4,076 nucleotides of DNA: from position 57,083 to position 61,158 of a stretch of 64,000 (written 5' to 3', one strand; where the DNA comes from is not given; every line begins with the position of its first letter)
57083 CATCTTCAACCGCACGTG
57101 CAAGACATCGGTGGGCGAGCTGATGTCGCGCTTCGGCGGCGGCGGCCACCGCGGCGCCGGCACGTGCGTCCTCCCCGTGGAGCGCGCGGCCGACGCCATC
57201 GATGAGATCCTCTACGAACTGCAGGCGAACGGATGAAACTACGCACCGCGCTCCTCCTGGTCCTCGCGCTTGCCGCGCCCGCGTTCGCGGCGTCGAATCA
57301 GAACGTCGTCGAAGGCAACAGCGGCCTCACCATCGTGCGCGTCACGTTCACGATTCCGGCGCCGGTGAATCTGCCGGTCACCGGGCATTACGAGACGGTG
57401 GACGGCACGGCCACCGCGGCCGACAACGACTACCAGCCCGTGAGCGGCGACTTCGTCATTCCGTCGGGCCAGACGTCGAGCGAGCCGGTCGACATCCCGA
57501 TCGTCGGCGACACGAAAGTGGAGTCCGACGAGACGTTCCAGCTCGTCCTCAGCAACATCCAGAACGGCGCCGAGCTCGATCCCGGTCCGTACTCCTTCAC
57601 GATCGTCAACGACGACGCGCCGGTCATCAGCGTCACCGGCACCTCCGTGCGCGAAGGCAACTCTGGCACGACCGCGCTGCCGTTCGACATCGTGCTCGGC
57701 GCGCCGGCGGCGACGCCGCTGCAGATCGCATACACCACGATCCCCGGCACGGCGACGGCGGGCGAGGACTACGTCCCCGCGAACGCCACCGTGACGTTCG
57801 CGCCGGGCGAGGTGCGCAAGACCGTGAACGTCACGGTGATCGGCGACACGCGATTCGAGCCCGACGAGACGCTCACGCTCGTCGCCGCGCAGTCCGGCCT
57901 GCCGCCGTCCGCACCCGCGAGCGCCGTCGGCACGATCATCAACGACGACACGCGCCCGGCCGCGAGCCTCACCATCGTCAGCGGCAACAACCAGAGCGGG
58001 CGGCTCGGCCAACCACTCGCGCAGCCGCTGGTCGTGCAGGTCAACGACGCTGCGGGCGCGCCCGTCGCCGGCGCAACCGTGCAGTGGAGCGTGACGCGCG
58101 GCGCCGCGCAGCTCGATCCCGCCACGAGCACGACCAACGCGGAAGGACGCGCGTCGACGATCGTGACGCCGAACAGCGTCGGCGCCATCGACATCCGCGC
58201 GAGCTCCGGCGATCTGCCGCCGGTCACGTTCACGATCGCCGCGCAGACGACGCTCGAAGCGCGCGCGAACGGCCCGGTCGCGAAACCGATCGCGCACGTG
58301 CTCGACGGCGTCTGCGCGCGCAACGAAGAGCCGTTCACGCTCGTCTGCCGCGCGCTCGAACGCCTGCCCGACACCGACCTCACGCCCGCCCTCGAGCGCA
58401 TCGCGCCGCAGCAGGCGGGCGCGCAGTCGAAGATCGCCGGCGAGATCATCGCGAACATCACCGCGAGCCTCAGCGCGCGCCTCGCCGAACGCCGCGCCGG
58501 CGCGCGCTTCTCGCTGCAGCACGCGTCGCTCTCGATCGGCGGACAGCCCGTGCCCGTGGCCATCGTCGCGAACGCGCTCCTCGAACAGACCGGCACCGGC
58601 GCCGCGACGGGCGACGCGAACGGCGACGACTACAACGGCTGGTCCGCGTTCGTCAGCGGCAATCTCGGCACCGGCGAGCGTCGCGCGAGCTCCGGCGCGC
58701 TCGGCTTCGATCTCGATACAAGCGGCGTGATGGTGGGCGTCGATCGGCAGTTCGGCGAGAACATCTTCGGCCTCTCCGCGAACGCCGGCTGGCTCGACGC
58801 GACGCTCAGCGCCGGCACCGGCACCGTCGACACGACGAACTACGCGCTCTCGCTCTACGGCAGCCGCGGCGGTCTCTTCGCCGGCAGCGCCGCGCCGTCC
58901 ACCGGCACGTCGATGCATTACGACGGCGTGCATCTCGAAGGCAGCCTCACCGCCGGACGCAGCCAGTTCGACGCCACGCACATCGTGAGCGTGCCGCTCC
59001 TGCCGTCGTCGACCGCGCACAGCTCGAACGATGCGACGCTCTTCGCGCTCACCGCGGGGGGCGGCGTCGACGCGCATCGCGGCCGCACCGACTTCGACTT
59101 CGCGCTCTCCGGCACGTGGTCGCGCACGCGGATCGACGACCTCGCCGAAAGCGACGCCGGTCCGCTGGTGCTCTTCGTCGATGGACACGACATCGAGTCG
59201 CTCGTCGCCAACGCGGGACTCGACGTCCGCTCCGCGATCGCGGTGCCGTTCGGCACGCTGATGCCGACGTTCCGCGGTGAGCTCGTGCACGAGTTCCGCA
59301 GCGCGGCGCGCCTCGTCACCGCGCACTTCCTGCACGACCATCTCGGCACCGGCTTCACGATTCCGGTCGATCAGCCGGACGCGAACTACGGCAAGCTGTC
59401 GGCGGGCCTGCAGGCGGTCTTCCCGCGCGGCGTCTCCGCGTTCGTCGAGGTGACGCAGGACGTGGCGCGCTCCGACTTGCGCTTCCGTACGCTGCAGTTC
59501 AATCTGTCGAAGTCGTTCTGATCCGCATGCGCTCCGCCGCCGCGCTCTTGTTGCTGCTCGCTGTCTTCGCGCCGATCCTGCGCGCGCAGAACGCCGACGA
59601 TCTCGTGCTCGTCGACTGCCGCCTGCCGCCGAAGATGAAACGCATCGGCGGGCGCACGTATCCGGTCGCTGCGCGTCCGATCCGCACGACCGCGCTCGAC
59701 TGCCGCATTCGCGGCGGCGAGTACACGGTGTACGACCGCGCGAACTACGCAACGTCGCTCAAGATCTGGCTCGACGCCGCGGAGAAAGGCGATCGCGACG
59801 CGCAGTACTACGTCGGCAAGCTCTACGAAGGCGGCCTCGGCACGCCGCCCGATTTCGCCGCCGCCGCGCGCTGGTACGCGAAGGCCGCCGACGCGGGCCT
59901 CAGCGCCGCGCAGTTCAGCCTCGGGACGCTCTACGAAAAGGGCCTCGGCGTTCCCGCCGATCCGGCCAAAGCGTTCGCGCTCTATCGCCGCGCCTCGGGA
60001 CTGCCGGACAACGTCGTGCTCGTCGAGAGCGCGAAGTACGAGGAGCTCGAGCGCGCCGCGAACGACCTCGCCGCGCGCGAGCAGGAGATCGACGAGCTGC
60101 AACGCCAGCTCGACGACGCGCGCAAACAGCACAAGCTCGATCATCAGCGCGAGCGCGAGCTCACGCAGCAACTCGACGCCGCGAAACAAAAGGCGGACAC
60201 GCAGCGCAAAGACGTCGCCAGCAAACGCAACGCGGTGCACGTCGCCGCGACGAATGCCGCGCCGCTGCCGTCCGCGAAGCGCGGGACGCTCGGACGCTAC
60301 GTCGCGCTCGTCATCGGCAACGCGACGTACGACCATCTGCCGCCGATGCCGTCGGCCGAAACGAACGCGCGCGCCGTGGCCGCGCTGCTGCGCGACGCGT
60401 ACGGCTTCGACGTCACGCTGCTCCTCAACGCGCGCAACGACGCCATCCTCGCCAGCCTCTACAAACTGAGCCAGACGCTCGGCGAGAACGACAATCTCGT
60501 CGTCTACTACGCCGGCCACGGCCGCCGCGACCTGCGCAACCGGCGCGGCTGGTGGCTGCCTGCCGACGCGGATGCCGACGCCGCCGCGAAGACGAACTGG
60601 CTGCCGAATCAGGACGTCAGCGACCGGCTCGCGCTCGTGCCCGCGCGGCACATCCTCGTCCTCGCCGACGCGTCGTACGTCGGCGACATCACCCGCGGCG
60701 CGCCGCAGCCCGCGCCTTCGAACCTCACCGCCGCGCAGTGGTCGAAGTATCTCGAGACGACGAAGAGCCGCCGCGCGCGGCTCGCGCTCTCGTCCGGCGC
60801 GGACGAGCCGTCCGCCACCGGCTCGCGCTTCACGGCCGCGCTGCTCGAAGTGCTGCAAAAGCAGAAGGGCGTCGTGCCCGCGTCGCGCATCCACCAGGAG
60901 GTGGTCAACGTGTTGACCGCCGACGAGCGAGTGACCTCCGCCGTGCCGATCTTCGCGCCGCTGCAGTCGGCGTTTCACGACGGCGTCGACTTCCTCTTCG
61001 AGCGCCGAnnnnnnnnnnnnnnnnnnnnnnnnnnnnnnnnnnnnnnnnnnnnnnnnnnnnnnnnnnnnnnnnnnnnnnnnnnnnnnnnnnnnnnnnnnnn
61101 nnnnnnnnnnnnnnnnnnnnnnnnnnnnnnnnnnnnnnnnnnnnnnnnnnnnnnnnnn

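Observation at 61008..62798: Transmembrane Hanks kinase fused to an extracytoplasmic, apparently active caspase-like domain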

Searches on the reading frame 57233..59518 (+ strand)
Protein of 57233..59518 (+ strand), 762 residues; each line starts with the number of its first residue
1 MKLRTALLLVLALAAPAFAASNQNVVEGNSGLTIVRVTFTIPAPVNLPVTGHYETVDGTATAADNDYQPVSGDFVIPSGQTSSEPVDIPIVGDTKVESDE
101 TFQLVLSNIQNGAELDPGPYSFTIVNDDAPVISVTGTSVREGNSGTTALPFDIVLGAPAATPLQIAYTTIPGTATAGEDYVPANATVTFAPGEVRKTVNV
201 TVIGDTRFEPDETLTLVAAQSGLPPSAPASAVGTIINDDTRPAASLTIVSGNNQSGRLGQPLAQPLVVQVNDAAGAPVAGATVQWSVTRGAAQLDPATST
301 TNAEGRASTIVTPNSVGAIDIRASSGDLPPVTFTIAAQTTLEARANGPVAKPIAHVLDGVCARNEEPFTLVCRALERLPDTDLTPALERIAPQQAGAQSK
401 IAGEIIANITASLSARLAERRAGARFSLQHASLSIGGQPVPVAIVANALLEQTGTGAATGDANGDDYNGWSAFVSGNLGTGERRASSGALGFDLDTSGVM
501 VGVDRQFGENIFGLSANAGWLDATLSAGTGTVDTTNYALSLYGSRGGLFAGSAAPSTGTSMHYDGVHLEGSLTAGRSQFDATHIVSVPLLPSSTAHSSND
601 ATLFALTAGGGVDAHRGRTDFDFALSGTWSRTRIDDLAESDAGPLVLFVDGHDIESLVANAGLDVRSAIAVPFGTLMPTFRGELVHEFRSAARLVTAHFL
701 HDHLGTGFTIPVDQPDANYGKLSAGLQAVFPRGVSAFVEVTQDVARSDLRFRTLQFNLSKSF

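Call 5: search_protein_families(library=pfam, proteins=[window:57233-59518:+], max_evalue=0.01)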
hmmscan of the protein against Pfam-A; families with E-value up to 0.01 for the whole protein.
window:57233-59518:+ (762 aa): 6 families
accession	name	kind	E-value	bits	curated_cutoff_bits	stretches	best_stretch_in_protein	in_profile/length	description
PF03797.25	Autotransporter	-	2.6e-29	103.2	26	1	473-740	2-254/255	Autotransporter beta-domain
PF03160.20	Calx-beta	-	3.3e-29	101.8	27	2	127-238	3-118/119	Calx-beta domain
PF02369.22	Big_1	-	1.3e-11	44.9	34.9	1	266-325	21-80/93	Bacterial Ig-like domain (group 1)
PF24107.1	DUF7382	-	0.00038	20.7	27.4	1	263-308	19-63/65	Domain of unknown function (DUF7382)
PF13620.12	CarboxypepD_reg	-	0.004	17.9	32.3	1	268-340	4-74/82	Carboxypeptidase regulatory-like domain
PF17789.7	MG4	-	0.0053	17.4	24.7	0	267-327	19-77/95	Macroglobulin domain MG4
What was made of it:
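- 57233..59521 (+): Type Va autotransporter, 762 aa: signal peptide, 2x Calx-beta, Big_1, C-terminal beta-barrel. It is the first gene of the conserved three-gene module. Pfam: Autotransporter E 2.6e-29, Calx-beta E 3.3e-29, Big_1 E 1.3e-11 (call 5).
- On Type Va autotransporter (applies to gene 57233-59521): Calx-beta and Big_1 form the passenger (call 5).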

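Call 51: search_protein_families(library=padloc, proteins=[window:57233-59518:+], max_evalue=0.001)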
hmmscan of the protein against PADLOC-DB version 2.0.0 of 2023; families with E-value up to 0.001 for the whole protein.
window:57233-59518:+ (762 aa): 0 families

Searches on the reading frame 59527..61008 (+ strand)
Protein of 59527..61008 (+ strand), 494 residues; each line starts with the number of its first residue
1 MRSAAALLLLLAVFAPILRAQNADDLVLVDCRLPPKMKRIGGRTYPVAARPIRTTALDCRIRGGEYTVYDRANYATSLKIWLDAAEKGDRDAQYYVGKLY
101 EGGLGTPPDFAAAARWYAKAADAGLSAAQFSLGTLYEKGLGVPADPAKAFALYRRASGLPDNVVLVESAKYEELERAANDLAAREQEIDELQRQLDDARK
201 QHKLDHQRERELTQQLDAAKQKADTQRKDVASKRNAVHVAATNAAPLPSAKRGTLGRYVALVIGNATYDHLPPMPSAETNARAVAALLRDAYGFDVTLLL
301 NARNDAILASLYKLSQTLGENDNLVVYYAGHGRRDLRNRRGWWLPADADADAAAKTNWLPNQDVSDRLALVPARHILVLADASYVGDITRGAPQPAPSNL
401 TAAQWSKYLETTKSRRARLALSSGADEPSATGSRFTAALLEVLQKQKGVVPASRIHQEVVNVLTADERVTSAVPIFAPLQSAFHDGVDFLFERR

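Call 5: search_protein_families(library=pfam, proteins=[window:59527-61008:+], max_evalue=0.01)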
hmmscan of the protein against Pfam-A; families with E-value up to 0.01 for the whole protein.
window:59527-61008:+ (494 aa): 5 families
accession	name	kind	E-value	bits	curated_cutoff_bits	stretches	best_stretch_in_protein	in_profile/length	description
PF08238.18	Sel1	-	2.3e-18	66.4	30.7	2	91-124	2-35/36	Sel1 repeat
PF00656.27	Peptidase_C14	-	7.8e-18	65.4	21.4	1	259-464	3-212/233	Caspase domain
PF06810.17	Phage_scaffold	-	0.0036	17.7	35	1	173-236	28-92/170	Phage capsid assembly scaffolding protein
PF03245.18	Phage_lysis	-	0.0058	17.3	25.4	0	175-250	10-78/126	Bacteriophage Rz lysis protein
PF16808.10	PKcGMP_CC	-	0.0068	16.4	35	0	173-196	12-32/35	Coiled-coil N-terminus of cGMP-dependent protein kinase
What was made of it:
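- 59527..61011 (+): Secreted partner, 494 aa: signal peptide (residues 1-20), small beta domain with the conserved Cys31/Cys59 pair, Sel1 repeats, a long helical/coiled-coil segment (about 168-242), and a pseudo-Peptidase_C14 domain (259-464+) with YAGHG but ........, so Ser383 replaces the catalytic Cys. Pfam: Sel1 E 2.3e-18, Peptidase_C14 E 7.8e-18 (call 5).
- On Pseudo-orthocaspase (applies to the partner gene 59527-61011): Peptidase_C14 65.4 bits against a cutoff of 21.4 (call 5).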

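Call 6: search_protein_families(library=ncbifam, proteins=[window:59527-61008:+], max_evalue=0.01)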
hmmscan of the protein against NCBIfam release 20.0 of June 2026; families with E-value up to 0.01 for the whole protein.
window:59527-61008:+ (494 aa): 5 families
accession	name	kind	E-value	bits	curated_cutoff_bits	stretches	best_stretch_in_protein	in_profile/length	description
NF047832.1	caspase_w_EACC1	subfamily_domain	1.2e-21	77.1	140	1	260-463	3-208/211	caspase, EACC1-associated type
NF033786.1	phenyl_MerG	equivalog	8e-10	39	350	1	79-157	54-140/217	phenylmercury resistance protein MerG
NF038194.1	AlgK_TPR_lipo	equivalog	6.3e-05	21.8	700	1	82-156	325-399/448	alginate biosynthesis TPR repeat lipoprotein AlgK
NF047786.1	his_kin_MadS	equivalog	0.0012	18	500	1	170-210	193-233/434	MadS family sensor histidine kinase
TIGR02168.1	SMC_prok_B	equivalog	0.0069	14.1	567.35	1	172-238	679-745/1181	chromosome segregation protein SMC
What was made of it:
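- Caspase-like proteases are effectors in several bacterial conflict systems (NCBIfam caspase_w_EACC1, sub-threshold hit, call 6). The defence-profile hits cover only the generic kinase domain, and all NCBIfam scores are far below their cutoffs (call 6).
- Tried and rejected: Below cutoff (call 6).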

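Call 25: find_homologous_proteins(query=window:59527-61008:+, max_evalue=0.00001)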
Query window:59527-61008:+ (494 aa): 1161 proteins with E <= 0.00001 among 8000 candidates; the best 120 are listed.
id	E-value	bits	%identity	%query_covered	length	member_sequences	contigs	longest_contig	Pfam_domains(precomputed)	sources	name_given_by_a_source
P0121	0.0e+0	1084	100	100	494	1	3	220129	PF00656.28,PF08238.19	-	-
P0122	1.8e-280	948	87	100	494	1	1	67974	PF00656.28,PF08238.19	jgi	jgi:uncharacterized protein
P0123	3.1e-231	786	74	95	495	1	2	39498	PF00656.28,PF08238.19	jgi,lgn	jgi:hypothetical protein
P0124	2.2e-229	780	73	95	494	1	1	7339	PF00656.28,PF08238.19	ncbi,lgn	-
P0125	2.1e-228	777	73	96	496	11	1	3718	PF00656.28,PF08238.19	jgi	jgi:hypothetical protein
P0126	5.6e-227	772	71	96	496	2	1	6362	PF00656.28,PF08238.19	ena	-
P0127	3.9e-226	769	71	100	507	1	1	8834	PF00656.28,PF08238.19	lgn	-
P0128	1.8e-225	767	72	96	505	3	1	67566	PF00656.28,PF08238.19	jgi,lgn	jgi:hypothetical protein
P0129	1.9e-225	767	71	95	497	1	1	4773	PF00656.28,PF08238.19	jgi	jgi:uncharacterized protein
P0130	3.9e-225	766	71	96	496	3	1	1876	PF00656.28,PF08238.19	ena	-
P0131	8.9e-225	765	71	98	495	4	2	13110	PF00656.28,PF08238.19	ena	-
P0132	1.2e-224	764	72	99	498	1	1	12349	PF00656.28,PF08238.19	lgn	-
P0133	9.6e-224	761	71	96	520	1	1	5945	PF00656.28,PF08238.19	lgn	-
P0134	9.9e-224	761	71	96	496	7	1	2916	PF00656.28,PF08238.19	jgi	jgi:uncharacterized protein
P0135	2.6e-223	760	72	95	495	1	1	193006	PF00656.28,PF08238.19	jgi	jgi:hypothetical protein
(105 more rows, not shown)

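Call 51: search_protein_families(library=padloc, proteins=[window:59527-61008:+], max_evalue=0.001)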
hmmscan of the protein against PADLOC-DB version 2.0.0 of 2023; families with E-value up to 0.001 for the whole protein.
window:59527-61008:+ (494 aa): 1 family
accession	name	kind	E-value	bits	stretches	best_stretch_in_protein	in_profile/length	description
PDLC02987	caspase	-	4.3e-06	24.2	1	260-436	5-130/453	-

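Call 71: predict_structure(alignment_id=A3)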
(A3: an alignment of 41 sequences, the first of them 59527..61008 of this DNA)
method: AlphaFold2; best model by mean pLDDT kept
length: 494 residues; sequences in the alignment: 41
mean_pLDDT: 71.4   pTM: 0.45
mean pLDDT of the five models: 71.4, 65.2, 64.2, 61.1, 59.0
residues with pLDDT >= 90: 42; 70-90: 263; 50-70: 121; < 50: 68
segments of 3 or more residues with pLDDT < 50: 16-21, 69-72, 242-253, 335-338, 353-361, 385-394, 424-427, 470-486
pLDDT, mean of each block of 10 residues (from residue 1): 60 51 59 81 79 74 63 61 84 83 74 93 87 91 87 76 60 73 81 84 73 87 81 69 38 65 88 83 91 90 84 78 84 54 70 45 64 75 49 53 70 66 53 77 84 75 62 40 50 77
secondary structure, 60 per line:
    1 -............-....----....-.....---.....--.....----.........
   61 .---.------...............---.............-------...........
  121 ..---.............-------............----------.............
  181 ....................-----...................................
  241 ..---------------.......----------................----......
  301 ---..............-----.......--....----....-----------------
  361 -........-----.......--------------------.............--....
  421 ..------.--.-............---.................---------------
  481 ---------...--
elements in order: H2-13 H15-18 H23-26 E28-32 E36-40 E43-47 E52-55 H56-61 H72-86 H90-102 H110-122 H126-138 H146-157 H168-200 H206-242 E258-264 H275-290 E295-300 H304-317 E323-329 E332-335 E340-343 H362-369 E375-381 H402-414 E417-422 H434-445 E449-451 H452-465 E490-492
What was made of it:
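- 59527..61011 (+): AF2 model mean pLDDT 71 (call 71).
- Tried and rejected: Only moderate confidence (pLDDT 71, pTM 0.45) with disordered active-site loops, so I did not use it for pocket or interface arguments (call 71).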
